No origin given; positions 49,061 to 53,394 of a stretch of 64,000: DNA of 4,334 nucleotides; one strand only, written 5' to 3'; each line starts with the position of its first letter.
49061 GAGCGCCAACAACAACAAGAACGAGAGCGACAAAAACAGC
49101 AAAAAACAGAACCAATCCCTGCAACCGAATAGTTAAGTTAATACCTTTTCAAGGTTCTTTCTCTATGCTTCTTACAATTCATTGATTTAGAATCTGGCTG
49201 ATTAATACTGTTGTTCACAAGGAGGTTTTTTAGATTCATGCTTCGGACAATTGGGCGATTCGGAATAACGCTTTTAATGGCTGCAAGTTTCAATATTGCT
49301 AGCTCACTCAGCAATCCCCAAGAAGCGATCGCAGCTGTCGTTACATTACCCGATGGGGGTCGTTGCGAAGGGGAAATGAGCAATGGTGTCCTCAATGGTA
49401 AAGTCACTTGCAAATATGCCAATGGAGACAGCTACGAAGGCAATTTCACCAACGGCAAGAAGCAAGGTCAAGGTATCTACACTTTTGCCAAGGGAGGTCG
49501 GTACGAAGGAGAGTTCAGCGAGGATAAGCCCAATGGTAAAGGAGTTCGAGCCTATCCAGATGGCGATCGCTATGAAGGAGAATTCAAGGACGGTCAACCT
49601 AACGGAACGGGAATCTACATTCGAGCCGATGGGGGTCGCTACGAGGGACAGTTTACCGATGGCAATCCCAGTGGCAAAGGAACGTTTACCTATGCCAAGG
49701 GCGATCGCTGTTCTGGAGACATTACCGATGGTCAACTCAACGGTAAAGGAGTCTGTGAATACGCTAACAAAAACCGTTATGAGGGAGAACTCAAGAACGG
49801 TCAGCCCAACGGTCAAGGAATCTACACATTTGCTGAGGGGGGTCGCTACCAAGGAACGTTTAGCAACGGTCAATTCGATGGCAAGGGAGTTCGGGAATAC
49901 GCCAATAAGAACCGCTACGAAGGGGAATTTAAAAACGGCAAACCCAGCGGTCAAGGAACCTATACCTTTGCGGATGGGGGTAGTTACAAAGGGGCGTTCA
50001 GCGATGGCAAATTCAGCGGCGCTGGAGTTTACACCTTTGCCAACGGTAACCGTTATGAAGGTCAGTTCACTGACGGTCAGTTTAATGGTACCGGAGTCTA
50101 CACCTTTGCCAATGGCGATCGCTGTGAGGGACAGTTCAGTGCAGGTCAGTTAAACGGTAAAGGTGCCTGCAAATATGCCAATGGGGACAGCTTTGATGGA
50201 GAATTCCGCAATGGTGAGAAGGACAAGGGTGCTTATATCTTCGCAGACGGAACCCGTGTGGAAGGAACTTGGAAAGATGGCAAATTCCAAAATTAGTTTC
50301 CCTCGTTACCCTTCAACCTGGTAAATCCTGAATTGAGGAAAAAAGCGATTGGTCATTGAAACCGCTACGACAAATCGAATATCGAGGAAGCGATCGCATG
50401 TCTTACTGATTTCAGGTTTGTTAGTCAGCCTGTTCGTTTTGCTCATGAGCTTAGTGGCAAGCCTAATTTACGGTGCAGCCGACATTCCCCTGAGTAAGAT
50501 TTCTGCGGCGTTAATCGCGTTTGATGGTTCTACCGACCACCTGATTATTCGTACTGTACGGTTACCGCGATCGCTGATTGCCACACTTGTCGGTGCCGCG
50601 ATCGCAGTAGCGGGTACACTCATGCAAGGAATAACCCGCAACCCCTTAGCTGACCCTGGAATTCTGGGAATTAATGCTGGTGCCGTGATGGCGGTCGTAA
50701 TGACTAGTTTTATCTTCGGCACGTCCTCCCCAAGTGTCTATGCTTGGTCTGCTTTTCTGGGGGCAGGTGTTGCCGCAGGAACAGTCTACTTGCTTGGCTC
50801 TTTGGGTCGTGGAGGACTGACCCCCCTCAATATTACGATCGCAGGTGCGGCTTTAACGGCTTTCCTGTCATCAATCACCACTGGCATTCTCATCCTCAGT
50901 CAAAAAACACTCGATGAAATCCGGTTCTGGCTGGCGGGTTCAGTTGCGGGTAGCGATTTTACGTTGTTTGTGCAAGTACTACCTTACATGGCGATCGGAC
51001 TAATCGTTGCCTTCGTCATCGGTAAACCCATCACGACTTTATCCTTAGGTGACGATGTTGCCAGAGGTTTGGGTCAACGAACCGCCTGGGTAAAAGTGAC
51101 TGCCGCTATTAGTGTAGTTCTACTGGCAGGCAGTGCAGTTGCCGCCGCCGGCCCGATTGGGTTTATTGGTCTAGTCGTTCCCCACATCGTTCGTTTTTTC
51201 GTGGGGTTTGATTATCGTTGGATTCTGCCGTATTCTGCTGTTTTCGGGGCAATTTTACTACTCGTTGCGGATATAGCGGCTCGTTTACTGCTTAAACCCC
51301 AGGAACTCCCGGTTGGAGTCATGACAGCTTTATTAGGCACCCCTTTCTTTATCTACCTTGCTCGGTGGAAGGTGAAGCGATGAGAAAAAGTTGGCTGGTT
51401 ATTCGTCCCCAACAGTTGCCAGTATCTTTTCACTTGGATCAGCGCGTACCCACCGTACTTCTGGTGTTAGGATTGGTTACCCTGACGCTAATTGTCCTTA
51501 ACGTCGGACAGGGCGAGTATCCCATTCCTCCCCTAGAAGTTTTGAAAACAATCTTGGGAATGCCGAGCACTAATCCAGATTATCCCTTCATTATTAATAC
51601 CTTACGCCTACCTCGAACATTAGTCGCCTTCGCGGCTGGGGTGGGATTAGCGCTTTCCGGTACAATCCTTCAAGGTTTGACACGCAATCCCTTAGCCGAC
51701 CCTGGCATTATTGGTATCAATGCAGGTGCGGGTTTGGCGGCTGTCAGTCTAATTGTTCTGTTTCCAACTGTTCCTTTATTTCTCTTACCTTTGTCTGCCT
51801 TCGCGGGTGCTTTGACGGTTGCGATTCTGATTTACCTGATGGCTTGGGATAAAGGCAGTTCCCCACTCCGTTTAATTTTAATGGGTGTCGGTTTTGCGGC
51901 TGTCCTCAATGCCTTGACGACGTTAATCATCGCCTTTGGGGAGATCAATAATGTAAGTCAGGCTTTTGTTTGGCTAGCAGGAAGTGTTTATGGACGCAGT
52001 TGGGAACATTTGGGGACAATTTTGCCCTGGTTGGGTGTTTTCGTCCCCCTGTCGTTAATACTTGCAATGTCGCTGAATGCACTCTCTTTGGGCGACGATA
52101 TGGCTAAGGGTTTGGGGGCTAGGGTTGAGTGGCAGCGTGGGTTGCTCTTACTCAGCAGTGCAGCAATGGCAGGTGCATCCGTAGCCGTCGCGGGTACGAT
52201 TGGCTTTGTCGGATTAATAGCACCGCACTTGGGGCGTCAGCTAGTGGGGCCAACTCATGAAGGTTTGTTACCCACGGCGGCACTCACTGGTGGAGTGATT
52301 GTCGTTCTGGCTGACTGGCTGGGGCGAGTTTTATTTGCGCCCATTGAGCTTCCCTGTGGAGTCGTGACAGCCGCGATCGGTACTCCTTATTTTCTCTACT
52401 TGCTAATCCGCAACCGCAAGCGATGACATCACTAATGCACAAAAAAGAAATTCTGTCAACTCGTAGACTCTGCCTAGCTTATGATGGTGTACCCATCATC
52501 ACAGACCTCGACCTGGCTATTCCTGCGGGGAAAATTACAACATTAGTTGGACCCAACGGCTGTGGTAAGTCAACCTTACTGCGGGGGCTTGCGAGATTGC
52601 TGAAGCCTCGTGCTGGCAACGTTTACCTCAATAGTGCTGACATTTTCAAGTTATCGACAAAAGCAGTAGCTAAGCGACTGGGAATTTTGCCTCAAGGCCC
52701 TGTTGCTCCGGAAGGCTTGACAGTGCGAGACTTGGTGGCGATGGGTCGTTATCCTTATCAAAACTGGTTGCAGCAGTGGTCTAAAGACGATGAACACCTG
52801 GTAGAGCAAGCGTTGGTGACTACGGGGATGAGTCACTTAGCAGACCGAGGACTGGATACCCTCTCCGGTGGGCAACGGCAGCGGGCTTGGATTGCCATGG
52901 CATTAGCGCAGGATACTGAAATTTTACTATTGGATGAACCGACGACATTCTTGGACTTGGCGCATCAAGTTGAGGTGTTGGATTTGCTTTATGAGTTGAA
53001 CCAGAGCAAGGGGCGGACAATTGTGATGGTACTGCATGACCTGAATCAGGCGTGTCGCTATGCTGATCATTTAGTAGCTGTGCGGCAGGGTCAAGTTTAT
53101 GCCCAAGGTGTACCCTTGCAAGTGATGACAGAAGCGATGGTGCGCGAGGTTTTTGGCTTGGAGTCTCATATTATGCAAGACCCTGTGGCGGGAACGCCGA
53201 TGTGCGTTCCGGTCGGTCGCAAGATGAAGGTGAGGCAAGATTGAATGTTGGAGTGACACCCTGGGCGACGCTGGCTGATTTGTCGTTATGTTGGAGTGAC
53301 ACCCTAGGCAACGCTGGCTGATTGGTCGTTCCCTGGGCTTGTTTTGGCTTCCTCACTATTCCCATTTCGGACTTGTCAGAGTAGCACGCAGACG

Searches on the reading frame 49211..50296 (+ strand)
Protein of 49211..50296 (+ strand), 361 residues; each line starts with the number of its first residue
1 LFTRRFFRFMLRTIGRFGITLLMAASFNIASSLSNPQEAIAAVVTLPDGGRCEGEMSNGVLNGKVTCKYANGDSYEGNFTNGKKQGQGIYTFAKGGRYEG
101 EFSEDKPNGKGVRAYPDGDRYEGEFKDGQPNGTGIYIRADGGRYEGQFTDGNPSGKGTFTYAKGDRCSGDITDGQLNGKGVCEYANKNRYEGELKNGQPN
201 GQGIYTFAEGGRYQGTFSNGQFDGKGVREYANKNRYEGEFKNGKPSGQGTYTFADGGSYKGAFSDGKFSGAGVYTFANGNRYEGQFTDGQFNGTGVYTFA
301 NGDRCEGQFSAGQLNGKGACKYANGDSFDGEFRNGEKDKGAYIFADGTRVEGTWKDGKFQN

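Call 59: search_protein_families(library=pfam, proteins=[window:49211-50296:+], max_evalue=0.001)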
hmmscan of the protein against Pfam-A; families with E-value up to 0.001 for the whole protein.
window:49211-50296:+ (361 aa): 1 family
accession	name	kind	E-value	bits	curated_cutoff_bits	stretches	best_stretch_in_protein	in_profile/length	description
PF02493.26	MORN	-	2.7e-82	266.3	22.5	10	236-257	1-22/23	MORN repeat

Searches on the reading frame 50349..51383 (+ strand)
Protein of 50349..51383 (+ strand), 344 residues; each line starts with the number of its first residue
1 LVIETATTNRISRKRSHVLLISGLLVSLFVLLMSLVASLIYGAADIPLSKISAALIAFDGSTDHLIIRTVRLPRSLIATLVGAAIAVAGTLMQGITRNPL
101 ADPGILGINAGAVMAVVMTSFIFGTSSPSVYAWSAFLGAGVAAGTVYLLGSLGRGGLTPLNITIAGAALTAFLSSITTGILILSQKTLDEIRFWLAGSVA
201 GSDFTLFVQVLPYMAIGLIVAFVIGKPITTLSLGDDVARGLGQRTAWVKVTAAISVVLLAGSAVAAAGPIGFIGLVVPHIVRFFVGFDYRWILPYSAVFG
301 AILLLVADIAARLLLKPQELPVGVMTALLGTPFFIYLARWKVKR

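Call 59: search_protein_families(library=pfam, proteins=[window:50349-51383:+], max_evalue=0.001)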
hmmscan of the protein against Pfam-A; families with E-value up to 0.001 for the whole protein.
window:50349-51383:+ (344 aa): 1 family
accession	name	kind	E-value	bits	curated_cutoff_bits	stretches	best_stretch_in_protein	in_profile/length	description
PF01032.23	FecCD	-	9.3e-93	311.1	26.5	1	31-339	2-310/311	FecCD transport family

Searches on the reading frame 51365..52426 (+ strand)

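Call 59: search_protein_families(library=pfam, proteins=[window:51365-52426:+], max_evalue=0.001)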
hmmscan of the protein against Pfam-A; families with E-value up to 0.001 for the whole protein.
window:51365-52426:+ (353 aa): 1 family
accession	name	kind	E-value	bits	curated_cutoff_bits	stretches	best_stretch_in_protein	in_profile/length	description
PF01032.23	FecCD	-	1.5e-95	320.3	26.5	1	39-349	2-311/311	FecCD transport family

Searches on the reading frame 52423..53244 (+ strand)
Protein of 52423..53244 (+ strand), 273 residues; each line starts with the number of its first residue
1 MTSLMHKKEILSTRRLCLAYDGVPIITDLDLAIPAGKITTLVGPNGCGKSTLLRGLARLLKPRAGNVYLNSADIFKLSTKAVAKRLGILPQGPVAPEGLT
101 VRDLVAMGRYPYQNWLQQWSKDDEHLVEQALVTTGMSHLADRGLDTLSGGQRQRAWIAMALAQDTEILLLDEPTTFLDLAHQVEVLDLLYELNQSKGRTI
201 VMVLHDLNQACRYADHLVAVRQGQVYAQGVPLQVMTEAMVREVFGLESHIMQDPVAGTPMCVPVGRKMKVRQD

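Call 59: search_protein_families(library=pfam, proteins=[window:52423-53244:+], max_evalue=0.001)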
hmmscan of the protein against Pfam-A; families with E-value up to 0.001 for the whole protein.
window:52423-53244:+ (273 aa): 10 families
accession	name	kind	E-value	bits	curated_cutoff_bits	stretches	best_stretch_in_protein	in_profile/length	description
PF00005.33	ABC_tran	-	1.3e-32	113.7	25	1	27-175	2-137/137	ABC transporter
PF13304.12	AAA_21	-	7.3e-11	43.1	27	1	38-61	1-24/304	AAA domain, putative AbiEii toxin, Type IV TA system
PF02463.25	SMC_N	-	2e-07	31.1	40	0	91-222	135-213/220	RecF/RecN/SMC N terminal domain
PF13555.12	AAA_29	-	1.6e-05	25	27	1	35-72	22-57/61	P-loop containing region of AAA domain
PF09818.15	ABC_ATPase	-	2.6e-05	23.8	23.2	0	31-58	75-101/283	P-loop domain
PF13175.12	AAA_15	-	6.4e-05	23.2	32.1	1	38-76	25-67/374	AAA ATPase domain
PF00448.28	SRP54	-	0.00031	20.9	22.7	1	38-78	3-43/196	SRP54-type protein, GTPase domain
PF07728.20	AAA_5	-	0.00036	21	22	0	41-73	4-36/139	AAA domain (dynein-related subfamily)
PF13401.12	AAA_22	-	0.0004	21.1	27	0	37-88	6-60/130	AAA domain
PF13476.12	AAA_23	-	0.00077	20.6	27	0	35-57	18-40/201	AAA domain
